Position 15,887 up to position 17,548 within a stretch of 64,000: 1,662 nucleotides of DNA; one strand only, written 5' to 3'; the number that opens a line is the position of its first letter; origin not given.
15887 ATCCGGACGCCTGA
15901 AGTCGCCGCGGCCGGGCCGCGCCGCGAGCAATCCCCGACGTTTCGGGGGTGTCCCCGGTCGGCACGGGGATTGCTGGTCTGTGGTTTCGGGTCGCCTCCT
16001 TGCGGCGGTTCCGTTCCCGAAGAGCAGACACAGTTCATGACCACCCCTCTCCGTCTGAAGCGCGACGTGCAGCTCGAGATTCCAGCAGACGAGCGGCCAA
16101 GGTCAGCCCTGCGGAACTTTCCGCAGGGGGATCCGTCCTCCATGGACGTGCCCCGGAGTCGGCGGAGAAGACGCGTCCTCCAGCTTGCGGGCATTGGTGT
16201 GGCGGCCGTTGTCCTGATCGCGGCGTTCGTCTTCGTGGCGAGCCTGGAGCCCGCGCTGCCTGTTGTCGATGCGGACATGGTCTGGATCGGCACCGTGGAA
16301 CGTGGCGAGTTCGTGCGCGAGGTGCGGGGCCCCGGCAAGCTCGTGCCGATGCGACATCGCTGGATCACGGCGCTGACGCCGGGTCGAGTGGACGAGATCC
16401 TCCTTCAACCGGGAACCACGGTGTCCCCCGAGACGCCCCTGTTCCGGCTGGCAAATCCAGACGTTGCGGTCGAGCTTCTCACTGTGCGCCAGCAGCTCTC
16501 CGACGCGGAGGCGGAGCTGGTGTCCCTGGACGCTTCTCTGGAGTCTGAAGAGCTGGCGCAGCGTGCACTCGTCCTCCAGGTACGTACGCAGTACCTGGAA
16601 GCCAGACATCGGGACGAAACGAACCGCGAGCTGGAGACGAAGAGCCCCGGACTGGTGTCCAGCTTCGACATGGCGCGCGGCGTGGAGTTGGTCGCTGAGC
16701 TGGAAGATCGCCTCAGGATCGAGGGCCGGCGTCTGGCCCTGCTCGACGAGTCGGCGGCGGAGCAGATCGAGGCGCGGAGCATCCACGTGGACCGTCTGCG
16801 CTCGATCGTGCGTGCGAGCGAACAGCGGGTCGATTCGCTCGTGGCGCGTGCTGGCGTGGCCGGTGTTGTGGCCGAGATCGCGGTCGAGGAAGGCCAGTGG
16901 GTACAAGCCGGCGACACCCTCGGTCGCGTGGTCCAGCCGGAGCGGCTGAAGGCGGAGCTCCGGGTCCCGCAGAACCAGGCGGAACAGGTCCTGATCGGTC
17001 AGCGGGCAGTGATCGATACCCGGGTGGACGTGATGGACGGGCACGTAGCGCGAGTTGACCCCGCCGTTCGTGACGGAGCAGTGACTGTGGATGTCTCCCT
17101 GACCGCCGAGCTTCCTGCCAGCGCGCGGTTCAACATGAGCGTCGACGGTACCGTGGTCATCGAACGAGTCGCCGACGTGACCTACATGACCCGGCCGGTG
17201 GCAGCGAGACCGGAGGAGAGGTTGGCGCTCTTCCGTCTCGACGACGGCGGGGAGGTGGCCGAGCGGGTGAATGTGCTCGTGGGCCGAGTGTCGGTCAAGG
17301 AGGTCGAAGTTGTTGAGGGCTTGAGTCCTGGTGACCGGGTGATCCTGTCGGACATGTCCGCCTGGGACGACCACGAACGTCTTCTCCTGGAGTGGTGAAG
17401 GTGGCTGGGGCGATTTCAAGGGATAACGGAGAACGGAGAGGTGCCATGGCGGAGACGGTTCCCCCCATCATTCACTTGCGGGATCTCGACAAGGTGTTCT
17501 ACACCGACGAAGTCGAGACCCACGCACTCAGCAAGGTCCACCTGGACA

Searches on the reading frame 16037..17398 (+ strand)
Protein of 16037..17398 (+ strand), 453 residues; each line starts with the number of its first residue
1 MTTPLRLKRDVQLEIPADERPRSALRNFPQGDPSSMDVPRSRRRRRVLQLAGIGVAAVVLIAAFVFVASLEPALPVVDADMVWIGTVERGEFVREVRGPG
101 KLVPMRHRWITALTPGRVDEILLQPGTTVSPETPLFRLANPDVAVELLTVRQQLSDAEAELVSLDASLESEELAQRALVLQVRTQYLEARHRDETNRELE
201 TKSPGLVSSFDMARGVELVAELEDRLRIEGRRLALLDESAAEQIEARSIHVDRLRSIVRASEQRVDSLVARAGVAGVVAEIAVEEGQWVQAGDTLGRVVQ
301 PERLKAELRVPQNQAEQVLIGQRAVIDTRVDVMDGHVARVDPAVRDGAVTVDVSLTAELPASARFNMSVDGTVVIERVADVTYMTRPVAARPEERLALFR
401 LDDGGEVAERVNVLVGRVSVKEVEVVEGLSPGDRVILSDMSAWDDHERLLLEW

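Call 8: search_protein_families(library=pfam, proteins=[window:16037-17398:+])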
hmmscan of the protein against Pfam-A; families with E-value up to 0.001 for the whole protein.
window:16037-17398:+ (453 aa): 4 families
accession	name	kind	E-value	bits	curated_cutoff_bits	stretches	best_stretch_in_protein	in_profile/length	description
PF13437.12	HlyD_3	-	3e-17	63.7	22.2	1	271-358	3-96/106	HlyD family secretion protein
PF16576.10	HlyD_D23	-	2.7e-12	46.9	30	1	221-353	77-197/214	Barrel-sandwich domain of CusB or HlyD membrane-fusion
PF00364.28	Biotin_lipoyl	-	1e-05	25.7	22.1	0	272-296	47-71/73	Biotin-requiring enzyme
PF13533.13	Biotin_lipoyl_2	-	8.7e-05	22.7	29.8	1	272-297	5-30/32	Biotin-lipoyl like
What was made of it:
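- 16037..17398 (+): HlyD-family periplasmic adaptor, first gene of the operon. The invariant M36 at 16142 is an alternative start. Pfam HlyD_3 and HlyD_D23 (call 8).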

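Call 13: find_homologous_proteins(query=window:16037-17398:+)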
Query window:16037-17398:+ (453 aa): 1326 proteins with E <= 0.001 among 8000 candidates; the best 120 are listed.
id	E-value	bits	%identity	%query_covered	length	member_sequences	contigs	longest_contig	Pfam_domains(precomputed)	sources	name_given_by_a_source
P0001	3.4e-279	944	100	100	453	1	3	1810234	PF25984.1,PF00364.29,PF25919.1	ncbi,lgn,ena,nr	ncbi:MAG: HlyD family efflux transporter periplasmic adaptor subunit [Acidobacteriota bacterium]|nr:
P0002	1.8e-259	879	93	100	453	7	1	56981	PF25984.1,PF25919.1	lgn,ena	-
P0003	2.4e-255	865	92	100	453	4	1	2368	PF25984.1,PF25919.1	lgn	-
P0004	5.3e-255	864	100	92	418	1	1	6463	PF25984.1,PF00364.29,PF25919.1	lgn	-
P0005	2.9e-253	859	99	92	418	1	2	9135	PF25984.1,PF00364.29,PF25919.1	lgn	-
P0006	4.7e-244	828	95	92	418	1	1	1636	PF25984.1,PF00364.29,PF25919.1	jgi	-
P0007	1.9e-230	783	83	100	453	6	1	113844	PF25984.1,PF00364.29,PF25919.1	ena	-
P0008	1.0e-227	774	82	100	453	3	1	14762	PF25984.1,PF25919.1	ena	-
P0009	6.5e-223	759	81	100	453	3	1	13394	PF25984.1,PF00364.29,PF25919.1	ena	-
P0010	9.8e-201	686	86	84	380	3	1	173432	PF25984.1,PF25919.1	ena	-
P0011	2.2e-187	642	81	84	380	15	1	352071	PF25984.1,PF00364.29,PF25919.1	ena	-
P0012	8.6e-165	567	82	73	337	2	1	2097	PF25984.1,PF00364.29,PF25919.1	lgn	-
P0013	5.2e-162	558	64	94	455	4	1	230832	PF25989.1,PF25919.1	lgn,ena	-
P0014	3.5e-161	555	64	94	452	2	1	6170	PF25989.1,PF25919.1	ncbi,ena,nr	ncbi:MAG: HlyD family efflux transporter periplasmic adaptor subunit [Gammaproteobacteria bacterium]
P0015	6.9e-161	554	64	92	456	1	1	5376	PF25984.1,PF25919.1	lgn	-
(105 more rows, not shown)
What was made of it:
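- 16037..17398 (+): Identical to P0001, named by NCBI as from an Acidobacteriota MAG (call 13).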

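Call 14: find_encoding_contigs(protein=P0002, flank=7000, max_places=2)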
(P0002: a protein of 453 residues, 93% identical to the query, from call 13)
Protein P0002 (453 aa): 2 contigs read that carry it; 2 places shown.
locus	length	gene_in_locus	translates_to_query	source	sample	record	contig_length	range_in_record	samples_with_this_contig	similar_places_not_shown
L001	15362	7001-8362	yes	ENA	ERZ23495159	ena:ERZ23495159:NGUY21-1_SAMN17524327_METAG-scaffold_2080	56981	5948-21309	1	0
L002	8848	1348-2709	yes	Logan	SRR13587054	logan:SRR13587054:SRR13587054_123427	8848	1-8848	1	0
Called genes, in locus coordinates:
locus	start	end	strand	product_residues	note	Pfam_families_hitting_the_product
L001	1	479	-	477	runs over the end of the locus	PF07690:MFS_1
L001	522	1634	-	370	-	PF01408:GFO_IDH_MocA, PF21252:Glyco_hydro_109_C (faint)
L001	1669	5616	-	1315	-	PF14100:DUF6807, PF23500:DUF7133, PF13646:HEAT_2 (faint), PF00034:Cytochrom_C (faint)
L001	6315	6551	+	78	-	PF21748:UPF0150 (weak)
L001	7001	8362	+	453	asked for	PF25919:BSH_CusB (faint), PF25984:BSH_YknX (faint)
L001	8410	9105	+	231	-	PF00005:ABC_tran, PF13304:AAA_21 (faint)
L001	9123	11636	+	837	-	PF12704:MacB_PCD, PF02687:FtsX, PF12704:MacB_PCD, PF02687:FtsX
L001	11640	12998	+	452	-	PF00072:Response_reg, PF00158:Sigma54_activat, PF14532:Sigma54_activ_2, PF25601:AAA_lid_14, PF02954:HTH_8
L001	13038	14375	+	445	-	PF02518:HATPase_c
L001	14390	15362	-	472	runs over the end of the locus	PF14559:TPR_19 (weak), PF13650:Asp_protease_2, PF13975:gag-asp_proteas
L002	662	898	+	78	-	PF21748:UPF0150 (weak)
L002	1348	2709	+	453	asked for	PF25919:BSH_CusB (faint), PF25984:BSH_YknX (faint)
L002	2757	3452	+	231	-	PF00005:ABC_tran, PF13304:AAA_21 (faint)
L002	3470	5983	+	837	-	PF12704:MacB_PCD, PF02687:FtsX, PF12704:MacB_PCD, PF02687:FtsX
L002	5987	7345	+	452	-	PF00072:Response_reg, PF00158:Sigma54_activat, PF14532:Sigma54_activ_2, PF25601:AAA_lid_14, PF02954:HTH_8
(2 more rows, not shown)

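Call 15: find_encoding_contigs(protein=P0007, flank=7000, max_places=2)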
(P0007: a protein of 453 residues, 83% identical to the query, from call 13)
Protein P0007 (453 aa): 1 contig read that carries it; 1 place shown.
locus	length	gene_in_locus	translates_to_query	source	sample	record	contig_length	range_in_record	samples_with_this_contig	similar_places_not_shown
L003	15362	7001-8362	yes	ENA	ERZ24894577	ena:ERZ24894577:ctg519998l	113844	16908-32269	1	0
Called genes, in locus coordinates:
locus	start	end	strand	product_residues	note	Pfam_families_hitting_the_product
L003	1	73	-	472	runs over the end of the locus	PF00282:Pyridoxal_deC, PF00155:Aminotran_1_2, PF00266:Aminotran_5 (weak)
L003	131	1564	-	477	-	PF07690:MFS_1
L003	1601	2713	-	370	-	PF01408:GFO_IDH_MocA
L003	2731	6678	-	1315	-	PF14100:DUF6807, PF23500:DUF7133, PF13646:HEAT_2 (faint), PF00034:Cytochrom_C (faint)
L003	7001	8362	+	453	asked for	PF25919:BSH_CusB (faint), PF00364:Biotin_lipoyl (faint), PF25984:BSH_YknX (faint)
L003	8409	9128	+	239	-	PF00005:ABC_tran, PF13304:AAA_21 (faint)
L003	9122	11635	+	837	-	PF12704:MacB_PCD, PF02687:FtsX, PF12704:MacB_PCD, PF02687:FtsX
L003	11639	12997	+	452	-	PF00072:Response_reg, PF00158:Sigma54_activat, PF14532:Sigma54_activ_2, PF25601:AAA_lid_14, PF02954:HTH_8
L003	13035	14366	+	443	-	PF02518:HATPase_c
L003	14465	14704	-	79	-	-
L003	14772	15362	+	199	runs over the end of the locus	PF03703:bPH_2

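Call 16: find_encoding_contigs(protein=P0011, flank=7000, max_places=2)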
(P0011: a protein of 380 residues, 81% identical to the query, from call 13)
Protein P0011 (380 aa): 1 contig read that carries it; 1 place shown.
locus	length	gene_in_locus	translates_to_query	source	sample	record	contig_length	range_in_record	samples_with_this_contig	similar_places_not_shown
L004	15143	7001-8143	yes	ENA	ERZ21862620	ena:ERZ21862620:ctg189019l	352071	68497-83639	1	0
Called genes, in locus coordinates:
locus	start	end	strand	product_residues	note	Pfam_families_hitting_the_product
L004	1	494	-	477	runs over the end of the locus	PF07690:MFS_1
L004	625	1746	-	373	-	PF01408:GFO_IDH_MocA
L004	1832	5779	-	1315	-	PF14100:DUF6807, PF23500:DUF7133, PF13646:HEAT_2 (faint), PF00034:Cytochrom_C (faint)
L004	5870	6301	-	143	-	PF01850:PIN, PF13470:PIN_3 (weak)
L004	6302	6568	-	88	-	PF04014:MazE_antitoxin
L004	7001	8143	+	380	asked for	PF25919:BSH_CusB (faint), PF00364:Biotin_lipoyl (faint), PF25984:BSH_YknX (faint)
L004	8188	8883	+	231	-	PF00005:ABC_tran, PF13304:AAA_21 (faint)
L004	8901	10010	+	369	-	PF12704:MacB_PCD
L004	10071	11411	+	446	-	PF12704:MacB_PCD, PF02687:FtsX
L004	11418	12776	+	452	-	PF00072:Response_reg, PF00158:Sigma54_activat, PF14532:Sigma54_activ_2, PF25601:AAA_lid_14, PF02954:HTH_8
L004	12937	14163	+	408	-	PF02518:HATPase_c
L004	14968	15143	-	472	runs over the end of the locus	PF14559:TPR_19 (faint), PF13432:TPR_16 (faint), PF13650:Asp_protease_2, PF13975:gag-asp_proteas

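Call 17: find_encoding_contigs(protein=P0008, flank=7000, max_places=1)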
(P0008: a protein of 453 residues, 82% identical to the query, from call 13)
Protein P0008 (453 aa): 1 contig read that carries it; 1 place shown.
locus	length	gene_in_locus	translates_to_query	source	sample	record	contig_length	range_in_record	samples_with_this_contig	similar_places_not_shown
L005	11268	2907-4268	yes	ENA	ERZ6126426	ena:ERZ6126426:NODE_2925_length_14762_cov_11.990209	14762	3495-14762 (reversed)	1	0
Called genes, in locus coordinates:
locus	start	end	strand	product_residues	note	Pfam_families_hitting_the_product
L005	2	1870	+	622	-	?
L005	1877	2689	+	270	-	PF00165:HTH_AraC (weak), PF12833:HTH_18, PF00165:HTH_AraC (weak), PF06445:GyrI-like, PF14526:Cass2 (weak)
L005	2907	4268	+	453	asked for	PF25919:BSH_CusB (weak), PF25984:BSH_YknX (faint)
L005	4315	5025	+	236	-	PF00005:ABC_tran, PF13304:AAA_21 (faint)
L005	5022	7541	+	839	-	PF12704:MacB_PCD, PF02687:FtsX, PF12704:MacB_PCD, PF02687:FtsX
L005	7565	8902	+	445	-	PF00072:Response_reg, PF00158:Sigma54_activat, PF14532:Sigma54_activ_2, PF25601:AAA_lid_14, PF02954:HTH_8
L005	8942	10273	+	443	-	PF02518:HATPase_c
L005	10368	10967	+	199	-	PF03703:bPH_2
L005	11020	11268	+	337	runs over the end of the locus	PF16884:ADH_N_2, PF00107:ADH_zinc_N, PF13602:ADH_zinc_N_2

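Call 18: find_encoding_contigs(protein=P0009, flank=7000, max_places=1)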
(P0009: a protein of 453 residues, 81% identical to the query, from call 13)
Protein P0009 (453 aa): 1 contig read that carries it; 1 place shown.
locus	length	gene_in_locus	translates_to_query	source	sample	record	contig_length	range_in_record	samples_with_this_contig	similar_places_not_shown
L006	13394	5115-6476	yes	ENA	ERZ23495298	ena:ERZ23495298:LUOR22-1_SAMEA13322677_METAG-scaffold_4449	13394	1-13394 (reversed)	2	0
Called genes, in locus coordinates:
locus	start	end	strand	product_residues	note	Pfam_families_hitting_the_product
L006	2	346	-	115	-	?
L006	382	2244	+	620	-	-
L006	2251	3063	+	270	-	PF00165:HTH_AraC (weak), PF12833:HTH_18, PF00165:HTH_AraC (weak), PF06445:GyrI-like, PF14526:Cass2 (weak)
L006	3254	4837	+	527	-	-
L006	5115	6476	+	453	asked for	PF00364:Biotin_lipoyl (faint), PF25919:BSH_CusB (weak), PF25984:BSH_YknX (faint)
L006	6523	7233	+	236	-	PF00005:ABC_tran, PF13304:AAA_21 (faint)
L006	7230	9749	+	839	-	PF12704:MacB_PCD, PF02687:FtsX, PF12704:MacB_PCD, PF02687:FtsX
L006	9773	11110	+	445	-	PF00072:Response_reg, PF00158:Sigma54_activat, PF14532:Sigma54_activ_2, PF25601:AAA_lid_14, PF02954:HTH_8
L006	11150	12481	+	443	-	PF02518:HATPase_c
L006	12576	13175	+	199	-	PF03703:bPH_2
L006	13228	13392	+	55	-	?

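Call 19: find_encoding_contigs(protein=P0010, flank=7000, max_places=1)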
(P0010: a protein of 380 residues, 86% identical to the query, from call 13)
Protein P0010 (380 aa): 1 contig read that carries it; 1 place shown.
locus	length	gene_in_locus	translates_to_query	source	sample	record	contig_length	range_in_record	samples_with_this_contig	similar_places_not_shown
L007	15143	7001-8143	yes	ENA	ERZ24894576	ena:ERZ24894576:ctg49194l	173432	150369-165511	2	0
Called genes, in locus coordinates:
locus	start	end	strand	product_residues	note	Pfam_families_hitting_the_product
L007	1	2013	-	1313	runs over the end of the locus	PF14100:DUF6807, PF23500:DUF7133, PF13646:HEAT_2 (faint), PF00034:Cytochrom_C (faint)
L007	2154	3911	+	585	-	-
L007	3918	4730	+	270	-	PF00165:HTH_AraC (weak), PF12833:HTH_18, PF00165:HTH_AraC (weak), PF06445:GyrI-like, PF14526:Cass2 (weak)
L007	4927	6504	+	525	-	-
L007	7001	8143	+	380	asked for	PF25919:BSH_CusB (faint), PF25984:BSH_YknX (faint)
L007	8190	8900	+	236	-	PF00005:ABC_tran, PF13304:AAA_21 (faint)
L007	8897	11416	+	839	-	PF12704:MacB_PCD, PF02687:FtsX, PF12704:MacB_PCD, PF02687:FtsX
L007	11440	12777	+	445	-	PF00072:Response_reg, PF00158:Sigma54_activat, PF14532:Sigma54_activ_2, PF25601:AAA_lid_14, PF02954:HTH_8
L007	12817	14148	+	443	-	PF02518:HATPase_c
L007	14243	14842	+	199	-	PF03703:bPH_2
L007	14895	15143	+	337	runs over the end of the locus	PF16884:ADH_N_2, PF00107:ADH_zinc_N, PF13602:ADH_zinc_N_2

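Call 24: find_related_loci(query=A2, collection=genome_contigs, flank=7000)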
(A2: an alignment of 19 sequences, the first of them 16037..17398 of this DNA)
Query A2 (453 aa) in genome_contigs; peptide patterns used: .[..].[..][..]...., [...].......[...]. (x = any residue, [..] = any of these).
446 stretches matched a pattern; 168 encode a relative of the query (tblastn E <= 1e-3); the best 80 are kept; 79 distinct loci.
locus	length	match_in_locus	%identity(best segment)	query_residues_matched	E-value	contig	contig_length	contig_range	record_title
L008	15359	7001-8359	82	1-453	0e+0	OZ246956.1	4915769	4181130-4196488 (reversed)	MAG: Thermoanaerobaculia bacterium isolate 44e70480-f7af-46fd-94ad-8fb40e9277de genome assembly, chromosome: 1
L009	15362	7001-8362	80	1-452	0e+0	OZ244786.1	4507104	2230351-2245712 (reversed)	MAG: Candidatus Multivorans sp. isolate 506956bb-d3ba-4b36-a8b3-9439da49a84d genome assembly, chromosome: 1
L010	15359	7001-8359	79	1-452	0e+0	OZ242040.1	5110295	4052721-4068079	MAG: Candidatus Multivorans sp. isolate cd603fe2-36ea-45dd-b21b-4d1cbeb73145 genome assembly, chromosome: 1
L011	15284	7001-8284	64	25-452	4e-170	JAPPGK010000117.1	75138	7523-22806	MAG: Gammaproteobacteria bacterium isolate RHO1_bin_53 NODE_796_length_75138_cov_57.879880, whole genome shotgun sequenc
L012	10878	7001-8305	58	20-452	2e-148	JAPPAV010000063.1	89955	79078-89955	MAG: Gammaproteobacteria bacterium isolate IRC1_bin_7 NODE_262_length_89955_cov_10.447, whole genome shotgun sequence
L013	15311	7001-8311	56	3-449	3e-147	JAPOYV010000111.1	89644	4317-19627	MAG: Gammaproteobacteria bacterium isolate COS4_bin_44 NODE_254_length_89644_cov_13.3952, whole genome shotgun sequence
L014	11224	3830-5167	55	10-452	1e-145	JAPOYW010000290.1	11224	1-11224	MAG: Gammaproteobacteria bacterium isolate COS4_bin_45 NODE_4459_length_11224_cov_6.5552, whole genome shotgun sequence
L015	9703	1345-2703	94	1-453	0e+0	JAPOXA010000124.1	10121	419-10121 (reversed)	MAG: Acidobacteria bacterium isolate COS3_bin_14 NODE_1585_length_10121_cov_53.4404, whole genome shotgun sequence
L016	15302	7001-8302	57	22-452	2e-143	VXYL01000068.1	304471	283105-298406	MAG: Gammaproteobacteria bacterium isolate SB0670_bin_10 NODE_21_length_304471_cov_13.753269, whole genome shotgun seque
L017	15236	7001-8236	57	34-445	7e-143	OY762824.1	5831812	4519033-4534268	MAG: Pseudomonadales bacterium isolate c7712431-7163-4da6-abf8-36335a373d69 genome assembly, chromosome: 1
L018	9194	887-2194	55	20-452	2e-141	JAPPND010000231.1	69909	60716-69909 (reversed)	MAG: Gammaproteobacteria bacterium isolate RHO3_bin_63 NODE_896_length_69909_cov_27.461806, whole genome shotgun sequenc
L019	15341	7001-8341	55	5-445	6e-140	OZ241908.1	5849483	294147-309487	MAG: Candidatus Azotimanducaceae bacterium isolate 16e1fe49-7b92-4528-a68f-5a19ecc53174 genome assembly, chromosome: 1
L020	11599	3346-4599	61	34-452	1e-158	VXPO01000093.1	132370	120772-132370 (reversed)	MAG: Gammaproteobacteria bacterium isolate SB0662_bin_58 NODE_110_length_132370_cov_53.366330, whole genome shotgun sequ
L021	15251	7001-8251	54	29-447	4e-125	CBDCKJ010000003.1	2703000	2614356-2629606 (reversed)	MAG: Longimicrobiales bacterium isolate e5e6e237-df96-4168-887b-12d3b9a40ed9 genome assembly, contig: contig_3, whole ge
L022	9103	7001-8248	52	36-452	5e-124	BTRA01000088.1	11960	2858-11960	MAG: Gemmatimonadota bacterium BMS9Abin29 DNA, NODE_1808_length_11960, whole genome shotgun sequence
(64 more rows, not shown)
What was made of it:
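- On Bce-type transporter-coupled sensing module: The hosts are diderm phyla (calls 13, 24).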

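Call 32: search_protein_families(library=ncbifam, proteins=[window:16037-17398:+])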
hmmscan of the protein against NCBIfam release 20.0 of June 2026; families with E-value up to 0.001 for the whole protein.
window:16037-17398:+ (453 aa): 9 families
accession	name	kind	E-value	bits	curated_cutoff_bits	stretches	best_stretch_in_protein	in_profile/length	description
TIGR01730.1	RND_mfp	subfamily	2e-26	92.8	94.9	2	240-441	107-311/322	efflux RND transporter periplasmic adaptor subunit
TIGR00999.1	8a0102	subfamily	3.4e-13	49.3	319.3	1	239-437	62-264/271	CzcB/NccB family metal efflux transporter periplasmic adaptor subunit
TIGR01843.1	type_I_hlyD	subfamily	2.8e-07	29.8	208.65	0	96-191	31-126/422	HlyD family type I secretion periplasmic adaptor subunit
NF038010.1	ABC_adapt_DarC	equivalog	4.1e-07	29.1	450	1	58-439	21-404/417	darobactin export ABC transporter periplasmic adaptor subunit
TIGR00998.1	8a0101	subfamily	7.7e-07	28.4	390.8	1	111-338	46-279/334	EmrA/EmrK family multidrug efflux transporter periplasmic adaptor subunit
TIGR03794.1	NHLM_micro_HlyD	equivalog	8.7e-06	24.9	156.2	0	264-310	57-100/421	NHLP bacteriocin system secretion protein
NF002939.0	PRK03598.1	equivalog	0.00011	21.5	393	0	114-204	51-142/332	secretion protein HlyD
NF006761.0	PRK09282.1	domain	0.00016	20.3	402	1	154-312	407-565/591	pyruvate carboxylase subunit B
TIGR01108.1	oadA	equivalog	0.00062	18.3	756.5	0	153-314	402-563/582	sodium-extruding oxaloacetate decarboxylase subunit alpha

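Call 46: find_encoding_contigs(protein=P0001, flank=1000, max_places=3)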
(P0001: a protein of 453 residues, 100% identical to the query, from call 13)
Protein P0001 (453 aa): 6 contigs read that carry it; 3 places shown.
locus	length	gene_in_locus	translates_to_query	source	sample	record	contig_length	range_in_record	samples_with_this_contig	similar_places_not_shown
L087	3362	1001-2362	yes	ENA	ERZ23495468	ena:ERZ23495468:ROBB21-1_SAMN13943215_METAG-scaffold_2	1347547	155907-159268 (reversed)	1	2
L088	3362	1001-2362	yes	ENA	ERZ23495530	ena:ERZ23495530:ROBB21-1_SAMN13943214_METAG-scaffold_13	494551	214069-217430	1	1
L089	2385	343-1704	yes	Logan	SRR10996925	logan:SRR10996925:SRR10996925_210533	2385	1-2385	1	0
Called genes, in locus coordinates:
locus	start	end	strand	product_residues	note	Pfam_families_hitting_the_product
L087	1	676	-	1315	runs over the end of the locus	PF14100:DUF6807, PF23500:DUF7133, PF13646:HEAT_2 (faint), PF00034:Cytochrom_C (faint)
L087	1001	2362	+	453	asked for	PF25919:BSH_CusB (faint), PF00364:Biotin_lipoyl (faint), PF25984:BSH_YknX (faint)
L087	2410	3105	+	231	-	PF00005:ABC_tran, PF13304:AAA_21 (faint)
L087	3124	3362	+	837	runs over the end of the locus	PF12704:MacB_PCD, PF02687:FtsX, PF12704:MacB_PCD, PF02687:FtsX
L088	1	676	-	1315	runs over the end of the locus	PF14100:DUF6807, PF23500:DUF7133, PF13646:HEAT_2 (faint), PF00034:Cytochrom_C (faint)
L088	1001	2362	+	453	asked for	PF25919:BSH_CusB (faint), PF00364:Biotin_lipoyl (faint), PF25984:BSH_YknX (faint)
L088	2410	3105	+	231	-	PF00005:ABC_tran, PF13304:AAA_21 (faint)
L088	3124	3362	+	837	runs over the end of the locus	PF12704:MacB_PCD, PF02687:FtsX, PF12704:MacB_PCD, PF02687:FtsX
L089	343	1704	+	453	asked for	PF25919:BSH_CusB (faint), PF00364:Biotin_lipoyl (faint), PF25984:BSH_YknX (faint)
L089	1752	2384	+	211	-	?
